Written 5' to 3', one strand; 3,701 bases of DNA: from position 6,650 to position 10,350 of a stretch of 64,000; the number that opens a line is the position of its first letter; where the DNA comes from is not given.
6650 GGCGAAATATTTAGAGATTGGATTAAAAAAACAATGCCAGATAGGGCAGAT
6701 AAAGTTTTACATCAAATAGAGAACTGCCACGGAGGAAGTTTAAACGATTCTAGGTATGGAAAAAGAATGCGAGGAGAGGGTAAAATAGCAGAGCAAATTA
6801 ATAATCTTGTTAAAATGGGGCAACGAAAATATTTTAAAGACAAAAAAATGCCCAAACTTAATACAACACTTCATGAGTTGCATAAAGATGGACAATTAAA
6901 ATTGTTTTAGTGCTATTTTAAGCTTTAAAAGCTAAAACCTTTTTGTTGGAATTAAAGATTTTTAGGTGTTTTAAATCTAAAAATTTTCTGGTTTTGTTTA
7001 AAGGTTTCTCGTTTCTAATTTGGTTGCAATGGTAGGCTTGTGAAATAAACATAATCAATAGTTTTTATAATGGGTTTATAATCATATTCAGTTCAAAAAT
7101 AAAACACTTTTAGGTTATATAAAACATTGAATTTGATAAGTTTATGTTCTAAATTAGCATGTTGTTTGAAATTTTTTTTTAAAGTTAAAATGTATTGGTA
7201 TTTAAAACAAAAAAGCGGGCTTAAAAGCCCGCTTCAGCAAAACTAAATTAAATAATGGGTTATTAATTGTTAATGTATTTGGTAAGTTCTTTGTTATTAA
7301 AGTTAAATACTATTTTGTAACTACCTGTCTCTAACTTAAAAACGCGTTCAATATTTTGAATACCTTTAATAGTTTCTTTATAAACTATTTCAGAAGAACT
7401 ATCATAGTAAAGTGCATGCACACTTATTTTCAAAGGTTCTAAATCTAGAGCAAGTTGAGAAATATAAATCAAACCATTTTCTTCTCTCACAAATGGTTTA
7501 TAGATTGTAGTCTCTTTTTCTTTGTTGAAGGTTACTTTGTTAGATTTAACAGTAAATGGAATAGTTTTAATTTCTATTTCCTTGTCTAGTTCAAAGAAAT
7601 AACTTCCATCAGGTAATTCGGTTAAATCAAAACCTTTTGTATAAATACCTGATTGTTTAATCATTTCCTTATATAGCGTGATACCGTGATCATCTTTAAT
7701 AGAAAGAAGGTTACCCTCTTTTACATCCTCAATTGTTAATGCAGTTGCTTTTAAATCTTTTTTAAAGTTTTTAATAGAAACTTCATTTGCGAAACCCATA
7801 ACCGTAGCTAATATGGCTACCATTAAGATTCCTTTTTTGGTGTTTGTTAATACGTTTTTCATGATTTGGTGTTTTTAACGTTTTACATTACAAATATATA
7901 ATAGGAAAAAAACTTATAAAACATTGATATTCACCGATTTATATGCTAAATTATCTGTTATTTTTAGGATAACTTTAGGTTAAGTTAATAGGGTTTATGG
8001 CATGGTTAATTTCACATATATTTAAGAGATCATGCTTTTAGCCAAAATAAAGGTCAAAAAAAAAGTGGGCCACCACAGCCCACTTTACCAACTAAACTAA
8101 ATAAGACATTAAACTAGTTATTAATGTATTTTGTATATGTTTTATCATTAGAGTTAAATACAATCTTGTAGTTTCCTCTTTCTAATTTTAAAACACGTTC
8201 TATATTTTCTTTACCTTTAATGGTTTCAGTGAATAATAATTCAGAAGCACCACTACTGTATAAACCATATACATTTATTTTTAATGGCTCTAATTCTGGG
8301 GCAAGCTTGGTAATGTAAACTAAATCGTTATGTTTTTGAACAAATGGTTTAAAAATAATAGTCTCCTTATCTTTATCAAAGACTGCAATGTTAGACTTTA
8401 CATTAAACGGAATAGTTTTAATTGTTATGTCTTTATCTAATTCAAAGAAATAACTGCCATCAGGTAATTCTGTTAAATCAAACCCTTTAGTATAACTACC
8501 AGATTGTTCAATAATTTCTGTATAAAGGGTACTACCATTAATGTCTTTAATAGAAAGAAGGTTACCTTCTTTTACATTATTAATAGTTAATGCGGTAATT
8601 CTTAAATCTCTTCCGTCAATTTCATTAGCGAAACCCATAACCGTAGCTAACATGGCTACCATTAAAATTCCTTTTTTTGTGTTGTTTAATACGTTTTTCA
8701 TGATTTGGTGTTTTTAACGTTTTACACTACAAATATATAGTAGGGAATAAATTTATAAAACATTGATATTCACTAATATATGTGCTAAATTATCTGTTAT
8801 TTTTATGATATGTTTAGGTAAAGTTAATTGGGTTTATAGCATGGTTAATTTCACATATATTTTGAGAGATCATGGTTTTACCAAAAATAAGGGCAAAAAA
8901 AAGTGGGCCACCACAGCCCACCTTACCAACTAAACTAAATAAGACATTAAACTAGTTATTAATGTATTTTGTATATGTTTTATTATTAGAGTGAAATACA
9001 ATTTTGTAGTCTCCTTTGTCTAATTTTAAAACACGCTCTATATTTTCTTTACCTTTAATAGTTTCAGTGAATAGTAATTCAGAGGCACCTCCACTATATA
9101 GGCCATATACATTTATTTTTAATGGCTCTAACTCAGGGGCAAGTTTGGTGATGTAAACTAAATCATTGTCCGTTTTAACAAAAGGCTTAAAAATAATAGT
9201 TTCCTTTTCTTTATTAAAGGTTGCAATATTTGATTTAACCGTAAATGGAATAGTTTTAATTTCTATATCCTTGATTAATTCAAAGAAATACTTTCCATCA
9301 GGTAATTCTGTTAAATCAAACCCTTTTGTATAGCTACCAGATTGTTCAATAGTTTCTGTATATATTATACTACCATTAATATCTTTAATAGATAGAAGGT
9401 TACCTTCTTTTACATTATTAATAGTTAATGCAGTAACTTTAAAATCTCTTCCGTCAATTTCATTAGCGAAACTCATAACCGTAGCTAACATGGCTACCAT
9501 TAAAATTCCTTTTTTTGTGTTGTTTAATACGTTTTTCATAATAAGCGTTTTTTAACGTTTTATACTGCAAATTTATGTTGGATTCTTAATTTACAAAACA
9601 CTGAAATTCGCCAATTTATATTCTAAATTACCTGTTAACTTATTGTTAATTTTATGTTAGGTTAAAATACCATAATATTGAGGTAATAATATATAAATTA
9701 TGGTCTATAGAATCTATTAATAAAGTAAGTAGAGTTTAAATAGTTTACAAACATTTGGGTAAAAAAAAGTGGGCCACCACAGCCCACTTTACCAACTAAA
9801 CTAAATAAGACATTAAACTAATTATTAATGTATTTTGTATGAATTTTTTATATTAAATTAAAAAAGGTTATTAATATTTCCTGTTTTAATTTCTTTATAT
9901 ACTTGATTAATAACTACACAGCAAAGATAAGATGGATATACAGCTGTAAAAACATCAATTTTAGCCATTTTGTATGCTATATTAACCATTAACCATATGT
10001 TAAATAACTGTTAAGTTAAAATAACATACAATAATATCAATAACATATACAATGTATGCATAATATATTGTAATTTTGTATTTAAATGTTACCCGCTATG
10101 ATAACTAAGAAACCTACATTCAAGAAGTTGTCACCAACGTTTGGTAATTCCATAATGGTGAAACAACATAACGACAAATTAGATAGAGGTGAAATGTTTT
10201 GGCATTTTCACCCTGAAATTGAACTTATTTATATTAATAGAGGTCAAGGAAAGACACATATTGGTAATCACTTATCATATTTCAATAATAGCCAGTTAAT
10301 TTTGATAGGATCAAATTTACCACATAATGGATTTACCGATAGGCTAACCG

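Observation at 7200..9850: Tandem array of three complete promoter-gene-terminator units encoding paralogous secreted proteins, plus a remnant of a fourth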

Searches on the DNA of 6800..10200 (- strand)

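Call 35: search_rna_families(source=window, start=6800, end=10200, threshold=evalue, max_evalue=10)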
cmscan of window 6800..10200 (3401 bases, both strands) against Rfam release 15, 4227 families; matches with E-value up to 10: 24.
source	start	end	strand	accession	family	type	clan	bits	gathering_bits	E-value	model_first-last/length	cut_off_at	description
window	7201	7297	-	RF00558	L20_leader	Cis-reg; leader;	-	30.2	58.7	0.0033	1-127/127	no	Ribosomal protein L20 leader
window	9762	9853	-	RF01401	rseX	Gene; sRNA;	-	28.9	50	0.89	1-94/94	no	rseX Hfq binding RNA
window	8416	8450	+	RF04332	Plastid-rpoB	Cis-reg;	-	26.6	45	0.061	10-44/49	no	Plastid-rpoB 5UTR RNA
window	7208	7310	-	RF01401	rseX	Gene; sRNA;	-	26.3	50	2.7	1-94/94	no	rseX Hfq binding RNA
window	8061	8163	-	RF00082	SraG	Gene; sRNA;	-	24.7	50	0.28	1-177/177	no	SraG RNA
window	7991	8044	+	RF04089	mir-753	Gene; miRNA;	-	23.7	62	0.14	1-62/62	no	mir-753 microRNA precursor family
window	8899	9001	-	RF00082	SraG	Gene; sRNA;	-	22.4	50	0.87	1-177/177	no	SraG RNA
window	8889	9022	-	RF00558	L20_leader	Cis-reg; leader;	-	22.3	58.7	0.32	1-127/127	no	Ribosomal protein L20 leader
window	8051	8137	-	RF00558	L20_leader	Cis-reg; leader;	-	21.6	58.7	0.48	1-127/127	no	Ribosomal protein L20 leader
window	8896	8980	+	RF02420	Bp1_162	Gene; sRNA;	-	21.3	50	2.3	1-100/100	no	Burkholderia sRNA Bp1_Cand612_SIPHT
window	9798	9833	-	RF03641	mir-991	Gene; miRNA;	-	20.3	100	1.3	27-62/88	no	mir-991 microRNA precursor family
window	8094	8129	-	RF03641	mir-991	Gene; miRNA;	-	20.2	100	1.4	27-62/88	no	mir-991 microRNA precursor family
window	8932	8967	-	RF03641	mir-991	Gene; miRNA;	-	20.2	100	1.4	27-62/88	no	mir-991 microRNA precursor family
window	9755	9852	-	RF00558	L20_leader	Cis-reg; leader;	-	19.2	58.7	1.9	1-127/127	no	Ribosomal protein L20 leader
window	7163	7242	-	RF01858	RsaF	Gene; sRNA;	-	19.2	60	2.5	1-119/119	no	RNA Staph. aureus F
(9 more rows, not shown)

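Call 56: build_rna_model(alignment_id=A4, structure=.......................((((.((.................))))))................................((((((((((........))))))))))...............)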
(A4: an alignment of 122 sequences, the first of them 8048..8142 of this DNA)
Model R1 built from alignment A4 (122 sequences, 128 columns); structure: as given.
model positions 94; base pairs 16; branch points 1; effective number of sequences 2.33; information 0.608 bits per position. Calibrated on 0.2 Mb of random sequence (short: E-values are rough).
structure used (alignment columns):
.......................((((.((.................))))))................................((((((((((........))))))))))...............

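Call 57: search_with_rna_model(model_id=R1, source=window, max_evalue=10)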
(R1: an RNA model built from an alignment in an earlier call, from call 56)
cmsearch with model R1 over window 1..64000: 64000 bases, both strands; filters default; matches with E-value up to 10: 10.
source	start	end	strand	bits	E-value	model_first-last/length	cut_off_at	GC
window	8049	8142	-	111.8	5.2e-19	1-94/94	no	0.3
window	9753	9846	-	111.6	5.7e-19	1-94/94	no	0.29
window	8887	8980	-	108.5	2.2e-18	1-94/94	no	0.32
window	7199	7291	-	49.9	6e-07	1-94/94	no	0.28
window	35854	35929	-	28.7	0.0079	1-94/94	no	0.24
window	58193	58257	+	23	0.1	1-94/94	no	0.2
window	19184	19245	-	20.2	0.36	1-94/94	no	0.21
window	9699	9803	+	19.1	0.59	1-94/94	no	0.31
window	10980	11043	-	16.2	2.2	1-94/94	no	0.19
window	7047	7120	+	14.5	4.8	1-94/94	no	0.19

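Call 86: search_with_rna_model(model_id=R1, sources=[L001, L002, L003, L004, L005, L006, L007, L008, L009, L010, L011, L012, L013, L014, L015, L016, L017, L018, L019, L020, L021, L022, L023, L024, L025, L026, L027, L028, L029, L030, L031, L032, L033, L034, L035, L036, L037, L038, L039, L040, L041, L042, L043, L044, L045, L046, L047, L048, L049, L050, L051, L052, L053, L054, L055, L056, L057, L058, L059, L060, L061, L062, L063, L064, L065, L066, L067, L068, L069, L070, L071, L072, L073, L074, L075, L076, L077, L078, L079], max_evalue=0.001)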
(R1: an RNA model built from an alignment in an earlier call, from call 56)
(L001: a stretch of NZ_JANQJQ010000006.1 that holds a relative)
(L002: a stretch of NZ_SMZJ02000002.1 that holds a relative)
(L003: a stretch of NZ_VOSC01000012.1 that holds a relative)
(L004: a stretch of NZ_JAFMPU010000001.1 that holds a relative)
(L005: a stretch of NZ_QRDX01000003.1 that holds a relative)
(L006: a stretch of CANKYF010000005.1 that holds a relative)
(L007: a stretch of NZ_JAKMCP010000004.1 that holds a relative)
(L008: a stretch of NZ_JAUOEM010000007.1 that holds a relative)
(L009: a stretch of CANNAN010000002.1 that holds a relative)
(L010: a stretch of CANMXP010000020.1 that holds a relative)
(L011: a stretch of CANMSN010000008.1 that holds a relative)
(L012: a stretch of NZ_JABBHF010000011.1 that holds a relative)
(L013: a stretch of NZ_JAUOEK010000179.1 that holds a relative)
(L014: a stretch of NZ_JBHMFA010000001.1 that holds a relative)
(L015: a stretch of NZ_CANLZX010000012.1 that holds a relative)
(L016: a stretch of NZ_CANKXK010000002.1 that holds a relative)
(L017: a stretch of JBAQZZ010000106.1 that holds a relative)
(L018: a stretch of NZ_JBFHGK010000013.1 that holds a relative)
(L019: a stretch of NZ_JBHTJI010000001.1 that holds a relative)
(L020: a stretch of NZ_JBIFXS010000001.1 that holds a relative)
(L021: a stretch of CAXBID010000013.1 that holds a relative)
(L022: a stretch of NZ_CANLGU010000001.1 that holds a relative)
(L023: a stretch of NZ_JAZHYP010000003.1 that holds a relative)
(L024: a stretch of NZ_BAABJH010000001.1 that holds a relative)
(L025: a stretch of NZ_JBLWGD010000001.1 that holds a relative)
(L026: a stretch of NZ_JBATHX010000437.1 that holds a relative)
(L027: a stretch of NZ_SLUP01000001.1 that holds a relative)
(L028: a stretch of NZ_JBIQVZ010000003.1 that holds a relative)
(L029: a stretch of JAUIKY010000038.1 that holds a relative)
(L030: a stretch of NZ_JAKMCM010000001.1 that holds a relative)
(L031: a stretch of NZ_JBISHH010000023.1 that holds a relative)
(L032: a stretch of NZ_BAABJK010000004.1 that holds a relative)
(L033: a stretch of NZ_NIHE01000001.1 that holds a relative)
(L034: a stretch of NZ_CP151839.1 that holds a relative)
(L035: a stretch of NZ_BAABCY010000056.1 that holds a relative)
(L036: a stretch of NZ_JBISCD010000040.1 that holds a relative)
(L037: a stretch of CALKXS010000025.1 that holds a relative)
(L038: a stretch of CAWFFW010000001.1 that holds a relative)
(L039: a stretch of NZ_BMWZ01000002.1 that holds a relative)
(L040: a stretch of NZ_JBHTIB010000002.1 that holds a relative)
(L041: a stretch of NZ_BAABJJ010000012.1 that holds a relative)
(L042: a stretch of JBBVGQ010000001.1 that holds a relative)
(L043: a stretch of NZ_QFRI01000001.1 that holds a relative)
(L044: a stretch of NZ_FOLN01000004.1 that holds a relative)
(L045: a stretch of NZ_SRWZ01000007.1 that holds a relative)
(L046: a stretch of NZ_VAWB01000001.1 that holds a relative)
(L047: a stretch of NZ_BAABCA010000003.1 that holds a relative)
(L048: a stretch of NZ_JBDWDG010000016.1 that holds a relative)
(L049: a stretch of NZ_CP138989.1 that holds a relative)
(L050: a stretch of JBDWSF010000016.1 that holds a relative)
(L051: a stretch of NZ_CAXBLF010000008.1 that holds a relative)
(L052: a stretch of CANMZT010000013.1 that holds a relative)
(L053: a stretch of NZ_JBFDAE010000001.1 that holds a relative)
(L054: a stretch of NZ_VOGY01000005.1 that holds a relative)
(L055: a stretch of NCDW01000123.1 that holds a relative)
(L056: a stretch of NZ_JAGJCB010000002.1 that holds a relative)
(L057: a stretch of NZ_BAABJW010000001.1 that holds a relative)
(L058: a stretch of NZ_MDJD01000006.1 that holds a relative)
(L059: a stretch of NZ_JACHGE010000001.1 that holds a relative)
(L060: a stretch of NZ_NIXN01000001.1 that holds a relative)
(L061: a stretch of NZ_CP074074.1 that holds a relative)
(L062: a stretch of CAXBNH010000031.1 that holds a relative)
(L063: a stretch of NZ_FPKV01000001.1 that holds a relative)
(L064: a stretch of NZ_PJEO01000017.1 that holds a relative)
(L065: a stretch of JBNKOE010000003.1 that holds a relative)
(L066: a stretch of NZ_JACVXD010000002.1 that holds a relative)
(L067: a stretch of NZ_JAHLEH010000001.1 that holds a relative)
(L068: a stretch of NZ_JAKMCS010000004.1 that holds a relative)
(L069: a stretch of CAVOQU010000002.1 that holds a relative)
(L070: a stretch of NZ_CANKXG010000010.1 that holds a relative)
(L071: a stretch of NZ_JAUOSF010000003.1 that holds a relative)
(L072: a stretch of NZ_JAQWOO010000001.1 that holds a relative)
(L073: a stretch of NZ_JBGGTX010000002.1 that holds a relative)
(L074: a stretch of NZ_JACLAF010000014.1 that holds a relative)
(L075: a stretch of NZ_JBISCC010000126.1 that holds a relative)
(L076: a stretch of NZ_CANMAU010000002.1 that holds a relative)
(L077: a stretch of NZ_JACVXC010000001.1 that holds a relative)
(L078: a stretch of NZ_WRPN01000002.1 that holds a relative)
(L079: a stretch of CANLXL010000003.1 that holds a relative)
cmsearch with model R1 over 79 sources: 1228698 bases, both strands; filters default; matches with E-value up to 0.001: 153.
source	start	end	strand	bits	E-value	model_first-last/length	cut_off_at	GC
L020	8569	8662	+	116.8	1.1e-18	1-94/94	no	0.31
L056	7697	7790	+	116.5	1.2e-18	1-94/94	no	0.31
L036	8557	8650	+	116.2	1.4e-18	1-94/94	no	0.29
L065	8557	8650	+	115.7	1.7e-18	1-94/94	no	0.29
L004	1080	1173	+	115.4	1.9e-18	1-94/94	no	0.29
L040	8569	8662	+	115.2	2.2e-18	1-94/94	no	0.29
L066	6496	6589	+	114.9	2.5e-18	1-94/94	no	0.28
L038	8566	8659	+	114.8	2.6e-18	1-94/94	no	0.27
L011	7621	7714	+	114.3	3.3e-18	1-94/94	no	0.29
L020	7708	7801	+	114.2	3.4e-18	1-94/94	no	0.28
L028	7593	7686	+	114.2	3.4e-18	1-94/94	no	0.29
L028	8569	8662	+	114.1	3.6e-18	1-94/94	no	0.3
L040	6430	6523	+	113.9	3.9e-18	1-94/94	no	0.29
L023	7658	7751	+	113.9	4e-18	1-94/94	no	0.29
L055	2182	2275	+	113.2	5.2e-18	1-94/94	no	0.29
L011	8569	8662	+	113.2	5.3e-18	1-94/94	no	0.28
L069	8566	8659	+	113.1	5.6e-18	1-94/94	no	0.31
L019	8569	8662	+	113.1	5.7e-18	1-94/94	no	0.31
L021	2181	2274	+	113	5.8e-18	1-94/94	no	0.3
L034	8569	8662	+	112.9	6.1e-18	1-94/94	no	0.29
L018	2167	2260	+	112.8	6.5e-18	1-94/94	no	0.3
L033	9677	9770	+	112.4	7.5e-18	1-94/94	no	0.3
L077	6619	6712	+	112.4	7.6e-18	1-94/94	no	0.26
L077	7677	7770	+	112.3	8e-18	1-94/94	no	0.3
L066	5611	5704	+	112.2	8.2e-18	1-94/94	no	0.28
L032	8563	8656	+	112.2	8.4e-18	1-94/94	no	0.26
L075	56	149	+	112.1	8.9e-18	1-94/94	no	0.27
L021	1305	1398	+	111.8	9.9e-18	1-94/94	no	0.31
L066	7564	7657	+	111.7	1e-17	1-94/94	no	0.29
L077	5734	5827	+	111.7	1.1e-17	1-94/94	no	0.27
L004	2017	2110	+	111.6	1.1e-17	1-94/94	no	0.3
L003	6509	6603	+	111.5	1.1e-17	1-94/94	no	0.29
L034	7531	7624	+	111.5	1.1e-17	1-94/94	no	0.31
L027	8569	8662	+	110.9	1.5e-17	1-94/94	no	0.3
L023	8569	8663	+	110.4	1.8e-17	1-94/94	no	0.29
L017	7705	7798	+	110.3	1.9e-17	1-94/94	no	0.28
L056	6690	6784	+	109.9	2.3e-17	1-94/94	no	0.28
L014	7600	7698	+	109.6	2.7e-17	1-94/94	no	0.28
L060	6482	6576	+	109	3.5e-17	1-94/94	no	0.28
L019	7695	7788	+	108.7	4e-17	1-94/94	no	0.29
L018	1109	1202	+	108.6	4.2e-17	1-94/94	no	0.29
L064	7653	7747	+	108.6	4.3e-17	1-94/94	no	0.28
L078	7611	7705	+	108.3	4.8e-17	1-94/94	no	0.29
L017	8569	8663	+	108.1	5.3e-17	1-94/94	no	0.28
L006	6600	6695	+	108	5.4e-17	1-94/94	no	0.27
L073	7657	7755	+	108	5.6e-17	1-94/94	no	0.3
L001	7564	7658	+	107.9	5.7e-17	1-94/94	no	0.29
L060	8584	8678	+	107.7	6.2e-17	1-94/94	no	0.27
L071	4200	4298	+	107.6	6.4e-17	1-94/94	no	0.32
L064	9749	9843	+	107.6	6.6e-17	1-94/94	no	0.25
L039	8566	8664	+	107.5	6.8e-17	1-94/94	no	0.3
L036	7563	7657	+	107.4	7.2e-17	1-94/94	no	0.28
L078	8569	8663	+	106.9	8.9e-17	1-94/94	no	0.29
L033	7652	7746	+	106.8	9.2e-17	1-94/94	no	0.27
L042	7656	7754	+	106.7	9.8e-17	1-94/94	no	0.29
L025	8560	8658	+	106.6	1e-16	1-94/94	no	0.3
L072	7679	7777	+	106.5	1.1e-16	1-94/94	no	0.28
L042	8572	8666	+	106.5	1.1e-16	1-94/94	no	0.33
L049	8569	8667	+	106.3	1.2e-16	1-94/94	no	0.27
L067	7627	7721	+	106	1.3e-16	1-94/94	no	0.31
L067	9508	9602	+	105.7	1.5e-16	1-94/94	no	0.26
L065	7551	7645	+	105.5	1.7e-16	1-94/94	no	0.27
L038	7692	7785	+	104.8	2.3e-16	1-94/94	no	0.28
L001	6709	6802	+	104.8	2.3e-16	1-94/94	no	0.31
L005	7565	7659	+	104.3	2.9e-16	1-94/94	no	0.28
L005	6615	6708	+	104.2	3.1e-16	1-94/94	no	0.29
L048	8566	8665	+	103.8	3.5e-16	1-94/94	no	0.28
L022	8566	8665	+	103.8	3.6e-16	1-94/94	no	0.28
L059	7677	7774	+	103.7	3.8e-16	1-94/94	no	0.28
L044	7577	7675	+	103.5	4.1e-16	1-94/94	no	0.29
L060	7408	7503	+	103.5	4.2e-16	1-94/94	no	0.27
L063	7718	7812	+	103.2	4.8e-16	1-94/94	no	0.31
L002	6602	6695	+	103.1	4.9e-16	1-94/94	no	0.31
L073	8572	8671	+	102.7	6e-16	1-94/94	no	0.31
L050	8587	8681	+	102.3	7.2e-16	1-94/94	no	0.25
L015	9512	9607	+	102.1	7.8e-16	1-94/94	no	0.28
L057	7691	7785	+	101.9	8.6e-16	1-94/94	no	0.31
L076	8566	8664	+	101.8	8.8e-16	1-94/94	no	0.29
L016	7680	7778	+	101.2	1.1e-15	1-94/94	no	0.3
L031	8566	8664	+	101.2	1.1e-15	1-94/94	no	0.27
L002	7554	7649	+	101.1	1.2e-15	1-94/94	no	0.25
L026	4786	4885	+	100.8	1.4e-15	1-94/94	no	0.29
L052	8566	8666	+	100.3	1.7e-15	1-94/94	no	0.31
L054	8554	8651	+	99.1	3e-15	1-94/94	no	0.3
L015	8566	8664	+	98.6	3.6e-15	1-94/94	no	0.3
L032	7699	7791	+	98.6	3.7e-15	1-94/94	no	0.26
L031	7561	7656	+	98.6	3.8e-15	1-94/94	no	0.3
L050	7348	7442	+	98.2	4.4e-15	1-94/94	no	0.26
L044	6580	6675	+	98.1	4.6e-15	1-94/94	no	0.3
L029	7623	7722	+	98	4.9e-15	1-94/94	no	0.33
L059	6790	6889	+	97.8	5.4e-15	1-94/94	no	0.28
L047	7638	7732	+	97.7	5.5e-15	1-94/94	no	0.27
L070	7669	7769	+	96.8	8.4e-15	1-94/94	no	0.28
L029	8572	8670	+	96.7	8.9e-15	1-94/94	no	0.34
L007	7691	7788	+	96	1.2e-14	1-94/94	no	0.29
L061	7665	7764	+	95.5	1.5e-14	1-94/94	no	0.24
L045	7701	7799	+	95.3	1.6e-14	1-94/94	no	0.33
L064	8581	8675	+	94.4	2.4e-14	1-94/94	no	0.26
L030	7713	7810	+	94.4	2.4e-14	1-94/94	no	0.29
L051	6798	6897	+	93.8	3.2e-14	1-94/94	no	0.32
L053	8581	8678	+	93.5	3.7e-14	1-94/94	no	0.3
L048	7680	7778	+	93.4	3.9e-14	1-94/94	no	0.28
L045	8566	8659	+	93.2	4.3e-14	1-94/94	no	0.29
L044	8566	8659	+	91.3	1e-13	1-94/94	no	0.3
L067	8569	8668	+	90.4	1.5e-13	1-94/94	no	0.27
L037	4539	4633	+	89.8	1.9e-13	1-94/94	no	0.27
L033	8581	8674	+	89.7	2e-13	1-94/94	no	0.26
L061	8569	8667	+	89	2.7e-13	1-94/94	no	0.26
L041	7711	7804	+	87.5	5.4e-13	1-94/94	no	0.33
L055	1087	1180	+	86.6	8e-13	1-94/94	no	0.31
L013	8572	8669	+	86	1.1e-12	1-94/94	no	0.24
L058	8569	8674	+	85.3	1.4e-12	1-94/94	no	0.31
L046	7666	7764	+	84.9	1.8e-12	1-94/94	no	0.28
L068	8566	8673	+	84.8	1.8e-12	1-94/94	no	0.29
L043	7676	7768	+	84.3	2.3e-12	1-94/94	no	0.28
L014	8566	8660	+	82.4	5.3e-12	1-94/94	no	0.33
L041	8569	8662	+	82.2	5.8e-12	1-94/94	no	0.3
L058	8753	8854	+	81.3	8.6e-12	1-94/94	no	0.25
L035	8569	8666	+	80.4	1.3e-11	1-94/94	no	0.28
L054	9492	9585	+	79.7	1.8e-11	1-94/94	no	0.3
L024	7752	7844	+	76.8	6.6e-11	1-94/94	no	0.34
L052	9498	9592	+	75.3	1.3e-10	1-94/94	no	0.26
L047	8596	8692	+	75.1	1.4e-10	1-94/94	no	0.27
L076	8701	8799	+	74.9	1.5e-10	1-94/94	no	0.29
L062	7571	7678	+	68.9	2.2e-09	1-94/94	no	0.33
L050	9559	9652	+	68.5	2.8e-09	1-94/94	no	0.26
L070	8584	8679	+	68.1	3.2e-09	1-94/94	no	0.29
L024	8560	8651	+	67.2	4.8e-09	1-94/94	no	0.23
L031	9558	9646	+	66.4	6.8e-09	1-94/94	no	0.27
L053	9490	9585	+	63.6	2.5e-08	1-94/94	no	0.33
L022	9496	9586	+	63.4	2.7e-08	1-94/94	no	0.25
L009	8575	8691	+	63.2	2.9e-08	1-94/94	no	0.29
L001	8569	8670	+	62.1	4.8e-08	1-94/94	no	0.29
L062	8587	8682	+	61.6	6e-08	1-94/94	no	0.27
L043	8584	8679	+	61.1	7.4e-08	1-94/94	no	0.22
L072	8584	8679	+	56.6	5.6e-07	1-94/94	no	0.26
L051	7695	7789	+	54.2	1.7e-06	1-94/94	no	0.2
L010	8575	8692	+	53.9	1.9e-06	1-94/94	no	0.3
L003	7517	7621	+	53.3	2.4e-06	1-94/94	no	0.24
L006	7620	7722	+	51.5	5.5e-06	1-94/94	no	0.2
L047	9626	9718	+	49.9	1.1e-05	1-94/94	no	0.29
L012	8575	8694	+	48.6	2.1e-05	1-94/94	no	0.3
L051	8572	8668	+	48.1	2.6e-05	1-94/94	no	0.22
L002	8569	8671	+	48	2.6e-05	1-94/94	no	0.25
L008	8581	8700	+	47.4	3.5e-05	1-94/94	no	0.25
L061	9460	9550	+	47.4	3.5e-05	1-94/94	no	0.31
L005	8569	8674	+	46.6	5e-05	1-94/94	no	0.27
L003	8578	8679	+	44.9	0.00011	1-94/94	no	0.2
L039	9856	9949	+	44.8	0.00011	1-94/94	no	0.27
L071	7739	7835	+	44.6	0.00012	1-94/94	no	0.24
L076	9590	9683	+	44.1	0.00015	1-94/94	no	0.27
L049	9483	9576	+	42.1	0.00037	1-94/94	no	0.19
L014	9540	9626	+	41.9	0.00042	1-94/94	no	0.26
